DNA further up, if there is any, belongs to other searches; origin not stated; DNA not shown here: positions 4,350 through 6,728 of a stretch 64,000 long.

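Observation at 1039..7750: Hdr/Mvh-type electron-transfer module joined to an HcnABC/OoxAB/archaeal-PDH-type amino-acid dehydrogenase: candidate electron-bifurcating (confurcating) proline oxidation system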

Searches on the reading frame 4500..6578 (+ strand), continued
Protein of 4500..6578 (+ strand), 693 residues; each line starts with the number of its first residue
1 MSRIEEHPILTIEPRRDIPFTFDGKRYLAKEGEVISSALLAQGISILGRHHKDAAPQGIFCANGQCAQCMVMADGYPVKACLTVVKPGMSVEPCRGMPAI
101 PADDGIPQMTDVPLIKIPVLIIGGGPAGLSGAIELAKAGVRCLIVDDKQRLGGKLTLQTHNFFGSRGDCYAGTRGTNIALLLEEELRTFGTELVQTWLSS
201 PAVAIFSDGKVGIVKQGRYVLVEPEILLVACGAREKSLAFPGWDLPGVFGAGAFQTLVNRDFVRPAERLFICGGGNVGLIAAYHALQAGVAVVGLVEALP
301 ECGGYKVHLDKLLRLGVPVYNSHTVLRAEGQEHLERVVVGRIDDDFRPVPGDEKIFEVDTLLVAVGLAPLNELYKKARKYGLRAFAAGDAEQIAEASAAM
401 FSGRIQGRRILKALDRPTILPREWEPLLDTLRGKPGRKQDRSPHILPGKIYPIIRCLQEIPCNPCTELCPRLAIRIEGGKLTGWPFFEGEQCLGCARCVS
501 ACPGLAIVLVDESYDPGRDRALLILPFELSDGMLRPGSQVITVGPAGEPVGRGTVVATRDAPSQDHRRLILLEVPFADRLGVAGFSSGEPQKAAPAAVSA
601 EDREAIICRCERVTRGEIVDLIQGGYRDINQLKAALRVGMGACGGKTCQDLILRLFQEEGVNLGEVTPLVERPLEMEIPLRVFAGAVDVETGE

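Call 44: find_related_loci(query=A2, collection=genome_contigs, flank=9000)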
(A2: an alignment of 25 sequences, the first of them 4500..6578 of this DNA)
Query A2 (693 aa) in genome_contigs; peptide patterns used: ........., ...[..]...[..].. (x = any residue, [..] = any of these).
600 stretches matched a pattern (row limit reached: there are more); 584 encode a relative of the query (tblastn E <= 1e-3); the best 80 are kept; 80 distinct loci.
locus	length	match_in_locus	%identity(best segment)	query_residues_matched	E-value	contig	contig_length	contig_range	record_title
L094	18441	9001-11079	85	1-693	0e+0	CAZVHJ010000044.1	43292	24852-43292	MAG TPA_asm: uncultured Spirochaetaceae bacterium isolate binchicken_co178_254 genome assembly, contig: NODE_1412_length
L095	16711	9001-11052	57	2-683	0e+0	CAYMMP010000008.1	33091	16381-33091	MAG TPA_asm: uncultured Thermoplasmatales archaeon isolate binchicken_co19_562 genome assembly, contig: NODE_1792_length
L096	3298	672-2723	56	2-683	0e+0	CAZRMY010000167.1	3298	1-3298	MAG TPA_asm: uncultured Thermoplasmatales archaeon isolate SRP332253_co2_79 genome assembly, contig: NODE_34117_length_3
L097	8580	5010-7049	57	3-685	0e+0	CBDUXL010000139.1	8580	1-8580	MAG TPA_asm: uncultured bacterium isolate SRR22302370_binner13_Refined_2 genome assembly, contig: ERZ25074855.8193, whol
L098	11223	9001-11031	56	3-680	0e+0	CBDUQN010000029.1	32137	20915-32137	MAG TPA_asm: uncultured bacterium isolate SRR22302361_binner12_Refined_26 genome assembly, contig: ERZ25748748.377, whol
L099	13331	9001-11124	58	1-685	0e+0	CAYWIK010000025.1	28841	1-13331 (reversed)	MAG TPA_asm: uncultured Spirochaetales bacterium isolate binchicken_co8_185 genome assembly, contig: NODE_2176_length_28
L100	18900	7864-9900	57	3-684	0e+0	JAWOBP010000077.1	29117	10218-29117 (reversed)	MAG: Polyangia bacterium isolate BLK3-3.bin.217 k191_2138727, whole genome shotgun sequence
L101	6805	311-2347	57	3-684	0e+0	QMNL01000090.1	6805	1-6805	MAG: Candidatus Coatesbacteria bacterium isolate B130_G9 B130_Guay9_scaffold_18344, whole genome shotgun sequence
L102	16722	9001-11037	56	3-685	0e+0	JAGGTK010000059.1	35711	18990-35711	MAG: bacterium isolate AUK046 PB_MANV_046_c_000000000104, whole genome shotgun sequence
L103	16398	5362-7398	56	3-684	0e+0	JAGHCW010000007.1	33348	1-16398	MAG: bacterium isolate AUK292 PB_MBMC_246_c_000000000142, whole genome shotgun sequence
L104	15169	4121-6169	57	2-683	0e+0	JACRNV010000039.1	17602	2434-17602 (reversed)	MAG: Methanobacteriota archaeon isolate NC_groundwater_1944_Pr3_S-0.2um_58_6 scaffold_551891, whole genome shotgun seque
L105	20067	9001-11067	56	3-692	0e+0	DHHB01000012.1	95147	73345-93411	MAG TPA_asm: bacterium UBP1_UBA4783 isolate UBA4783 UBA4783_contig_2753, whole genome shotgun sequence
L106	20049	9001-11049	57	3-688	0e+0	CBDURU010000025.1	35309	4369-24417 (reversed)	MAG TPA_asm: uncultured bacterium isolate SRR21487743_binner23_Refined_23 genome assembly, contig: ERZ25748485.171, whol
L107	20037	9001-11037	55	3-685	0e+0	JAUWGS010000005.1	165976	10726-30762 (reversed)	MAG: Planctomycetales bacterium isolate CSMAG_2248 CSMAG_2248_k141_1941375_length_165976_cov_34.9910, whole genome shotg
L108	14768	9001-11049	56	3-683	0e+0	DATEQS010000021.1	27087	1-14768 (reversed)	MAG TPA_asm: Thermoplasmata archaeon isolate SMAG_U9053 k141_1486209, whole genome shotgun sequence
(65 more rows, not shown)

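Call 47: search_protein_families(library=pfam, proteins=[L093:6323-8998:+, L092:7049-8995:+, L091:4624-5544:+, L091:7859-8995:+], max_evalue=0.00001)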
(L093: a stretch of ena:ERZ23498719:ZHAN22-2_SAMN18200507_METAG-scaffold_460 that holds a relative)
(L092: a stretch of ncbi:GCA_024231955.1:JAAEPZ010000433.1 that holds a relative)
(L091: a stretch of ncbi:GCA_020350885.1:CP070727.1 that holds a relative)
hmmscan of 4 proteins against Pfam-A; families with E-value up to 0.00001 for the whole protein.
L093:6323-8998:+ (892 aa): 12 families
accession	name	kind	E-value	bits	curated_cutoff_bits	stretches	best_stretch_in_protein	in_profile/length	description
PF07992.20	Pyr_redox_2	-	4e-24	86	26.1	1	32-272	63-291/291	Pyridine nucleotide-disulphide oxidoreductase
PF14697.11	Fer4_21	-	4.1e-11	43.3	35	1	413-470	1-58/59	4Fe-4S dicluster domain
PF00037.32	Fer4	-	5.1e-11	42.4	21.1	1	448-470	2-24/24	4Fe-4S binding domain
PF12837.12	Fer4_6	-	6.5e-11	42.1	25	2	413-435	2-24/24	4Fe-4S binding domain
PF12838.12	Fer4_7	-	2.1e-10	41.3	27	1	420-468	2-52/52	4Fe-4S dicluster domain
PF13484.11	Fer4_16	-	3.7e-09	37.7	30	0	454-493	2-44/66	4Fe-4S double cluster binding domain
PF13183.11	Fer4_8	-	2.8e-08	34.6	27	0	350-431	4-65/68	4Fe-4S dicluster domain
PF13187.11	Fer4_9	-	5.2e-08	33.2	27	1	420-469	2-52/52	4Fe-4S dicluster domain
PF13237.11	Fer4_10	-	5.1e-07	30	25.5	1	415-465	4-53/53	4Fe-4S dicluster domain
PF02662.21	FlpD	-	1e-06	29.2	22.3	1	512-587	29-103/123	Methyl-viologen-reducing hydrogenase, delta subunit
PF13738.12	Pyr_redox_3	-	1.1e-06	28.6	30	1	66-256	128-305/305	Pyridine nucleotide-disulphide oxidoreductase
PF12797.12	Fer4_2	-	5.3e-06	26.5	24.5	0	448-466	4-22/22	4Fe-4S binding domain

L092:7049-8995:+ (649 aa): 14 families
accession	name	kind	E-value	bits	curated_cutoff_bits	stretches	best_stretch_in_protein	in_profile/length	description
PF02662.21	FlpD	-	9.6e-17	61.6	22.3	1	287-383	15-111/123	Methyl-viologen-reducing hydrogenase, delta subunit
PF12838.12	Fer4_7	-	1.4e-16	61.1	27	2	213-261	2-52/52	4Fe-4S dicluster domain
PF00037.32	Fer4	-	1.7e-15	56.5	21.1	1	241-263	2-24/24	4Fe-4S binding domain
PF14697.11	Fer4_21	-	1.3e-14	54.5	35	2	127-185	5-57/59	4Fe-4S dicluster domain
PF13187.11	Fer4_9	-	1.7e-14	54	27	1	213-262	2-52/52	4Fe-4S dicluster domain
PF13510.11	Fer2_4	-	3.5e-14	53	22.8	1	7-83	2-79/82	2Fe-2S iron-sulfur cluster binding domain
PF13237.11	Fer4_10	-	2.5e-12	47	25.5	0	167-224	6-53/53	4Fe-4S dicluster domain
PF12837.12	Fer4_6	-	2.6e-12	46.5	25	0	239-262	1-24/24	4Fe-4S binding domain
PF13183.11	Fer4_8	-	2.3e-10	41.3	27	0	128-183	3-67/68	4Fe-4S dicluster domain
PF12797.12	Fer4_2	-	2.9e-09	36.7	24.5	0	242-259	5-22/22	4Fe-4S binding domain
PF12800.12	Fer4_4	-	1.4e-08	34.8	24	0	245-260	2-17/17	4Fe-4S binding domain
PF13534.11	Fer4_17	-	3.3e-08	34.4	22.2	0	130-183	2-59/61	4Fe-4S dicluster domain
PF13484.11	Fer4_16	-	7.7e-08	33.4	30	0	247-265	2-20/66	4Fe-4S double cluster binding domain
PF25160.1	LdpA_Fe-S-bd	-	1e-06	28.8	27.6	0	236-266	17-47/49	LdpA Fe-S cluster-binding domain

L091:4624-5544:+ (307 aa): 4 families
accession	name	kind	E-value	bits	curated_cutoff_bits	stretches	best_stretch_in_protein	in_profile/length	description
PF13510.11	Fer2_4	-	4.3e-19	68.8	22.8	1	2-79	5-81/82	2Fe-2S iron-sulfur cluster binding domain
PF12838.12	Fer4_7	-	4.4e-08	33.9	27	1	124-179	2-52/52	4Fe-4S dicluster domain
PF00037.32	Fer4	-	2.4e-07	30.7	21.1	1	160-181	3-24/24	4Fe-4S binding domain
PF14697.11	Fer4_21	-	3.6e-06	27.5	35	0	121-182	5-59/59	4Fe-4S dicluster domain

L091:7859-8995:+ (379 aa): 2 families
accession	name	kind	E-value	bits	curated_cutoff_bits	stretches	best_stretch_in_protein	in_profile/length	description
PF02754.22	CCG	-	5.6e-25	87.7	20.6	2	262-345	2-83/85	Cysteine-rich domain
PF13183.11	Fer4_8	-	6.7e-08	33.4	27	1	12-74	3-68/68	4Fe-4S dicluster domain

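Call 79: predict_structure(alignment_id=A2)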
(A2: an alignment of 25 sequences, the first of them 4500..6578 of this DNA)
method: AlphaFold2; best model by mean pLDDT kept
length: 693 residues; sequences in the alignment: 25
mean_pLDDT: 78.1   pTM: 0.77
mean pLDDT of the five models: 78.1, 76.0, 72.4, 67.2, 62.5
residues with pLDDT >= 90: 190; 70-90: 332; 50-70: 120; < 50: 51
segments of 3 or more residues with pLDDT < 50: 61-67, 237-264, 672-677, 689-693
pLDDT, mean of each block of 10 residues (from residue 1): 55 77 90 73 74 69 51 77 82 74 58 91 90 95 85 64 69 74 89 87 79 79 94 51 32 42 62 80 78 88 84 90 86 82 86 86 61 79 82 67 93 92 85 79 89 90 85 83 86 90 89 94 88 79 91 90 70 96 83 67 70 88 90 79 64 89 83 49 56 42
secondary structure, 60 per line:
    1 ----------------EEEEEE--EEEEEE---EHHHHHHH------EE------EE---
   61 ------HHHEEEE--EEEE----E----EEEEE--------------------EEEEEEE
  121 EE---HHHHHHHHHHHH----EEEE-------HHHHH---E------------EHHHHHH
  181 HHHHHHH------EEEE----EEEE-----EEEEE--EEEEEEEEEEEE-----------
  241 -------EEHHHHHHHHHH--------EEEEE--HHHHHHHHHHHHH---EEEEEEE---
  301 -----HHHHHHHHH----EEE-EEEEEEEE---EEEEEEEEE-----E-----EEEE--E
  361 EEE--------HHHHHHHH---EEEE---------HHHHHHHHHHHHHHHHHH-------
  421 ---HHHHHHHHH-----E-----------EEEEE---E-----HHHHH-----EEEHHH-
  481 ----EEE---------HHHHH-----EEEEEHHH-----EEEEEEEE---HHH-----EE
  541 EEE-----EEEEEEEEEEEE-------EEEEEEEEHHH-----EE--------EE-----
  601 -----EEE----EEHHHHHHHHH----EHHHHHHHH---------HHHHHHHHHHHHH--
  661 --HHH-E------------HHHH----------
elements in order (helices of 4 or more, strands of 3 or more residues): E17-22 E25-30 H35-41 E70-73 E76-79 E89-93 E114-122 H126-137 E142-145 H153-157 H175-187 E194-197 E202-205 E211-215 E218-229 H250-259 E268-272 H275-287 E291-297 H306-314 E319-321 E323-330 E334-342 E354-357 E360-363 H372-379 E383-386 H396-413 H424-432 E450-454 H464-468 E474-476 E485-487 H497-501 E507-511 E520-527 E539-543 E549-560 E568-575 E606-608 H615-623 H629-636 H646-658 H680-683

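Call 81: fold_search(model_id=the predicted structure, library=pdb)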
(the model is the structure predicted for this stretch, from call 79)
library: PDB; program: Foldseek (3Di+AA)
matches with E <= 10: 1989; with E <= 0.001: 973
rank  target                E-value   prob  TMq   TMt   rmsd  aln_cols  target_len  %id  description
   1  2gag_A                3.0e-24  1.00  0.50  0.37   5.8       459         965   21  Heteroteterameric sarcosine: structure of a diflavin metaloenzyme at 1.85 a resolution (released 2006-08-08)
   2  1vrq_A                3.4e-24  1.00  0.49  0.36   5.7       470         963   19  Crystal Structure of Heterotetrameric Sarcosine Oxidase from Corynebacterium sp. U-96 in complex with Folinic Acid (released 2005-07-05)
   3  1y56_A                1.4e-22  1.00  0.51  0.70   9.5       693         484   18  Crystal structure of L-proline dehydrogenase from P.horikoshii (released 2005-07-26)
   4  9bov_A                3.5e-16  1.00  0.33  0.20  32.9       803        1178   16  Structure of electron bifurcating Nfn-ABC complexed with NAD from Caldicellulosiruptor saccharolyticus (released 2025-03-05)
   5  5xhu                  3.2e-15  1.00  0.22  0.42  11.2       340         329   21  Crystal structure of ycgT from bacillus subtilis (released 2018-05-02)
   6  7jyp                  4.0e-15  1.00  0.27  0.55   8.1       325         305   24  Structure of thioredoxin reductase from the thermophilic eubacterium Thermosipho africanus TCF52B (released 2021-10-06)
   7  9n5v_A                6.0e-15  1.00  0.31  0.23  27.4       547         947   16  Structure of the NAD(H)-bound Thermococcus sibiricus NfnABC complex (released 2025-05-07)
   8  5jca_L                6.8e-15  1.00  0.32  0.45   6.2       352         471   23  NADP(H) bound NADH-dependent Ferredoxin:NADP Oxidoreductase (NfnI) from Pyrococcus furiosus (released 2017-04-12)
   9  9n5u_A                6.8e-15  1.00  0.30  0.22  27.1       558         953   16  Structure of the Thermococcus sibiricus NfnABC complex (released 2025-05-07)
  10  6gas_A                1.2e-14  1.00  0.26  0.46   8.8       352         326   14  Crystal structure of oxidised ferredoxin/flavodoxin NADP+ oxidoreductase 2 (FNR2) from Bacillus cereus (released 2018-09-05)
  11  5u63_B                1.4e-14  1.00  0.34  0.69   4.6       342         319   20  Crystal structure of putative thioredoxin reductase from Haemophilus influenzae (released 2016-12-21)
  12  3lzw                  1.9e-14  1.00  0.28  0.50   8.2       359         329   17  Crystal structure of ferredoxin-NADP+ oxidoreductase from bacillus subtilis (form I) (released 2010-12-08)
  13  6cmz_B                2.0e-14  1.00  0.32  0.46   7.3       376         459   22  2.3 Angstrom Resolution Crystal Structure of Dihydrolipoamide Dehydrogenase from Burkholderia cenocepacia in Complex w (released 2018-03-21)
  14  5u63_A                2.3e-14  1.00  0.34  0.68   4.8       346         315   20  Crystal structure of putative thioredoxin reductase from Haemophilus influenzae (released 2016-12-21)
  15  5ygq_A                2.4e-14  1.00  0.22  0.41  11.5       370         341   18  Crystal Structure of Ferredoxin NADP+ Oxidoreductase from Rhodopseudomonas palustris (released 2018-09-26)
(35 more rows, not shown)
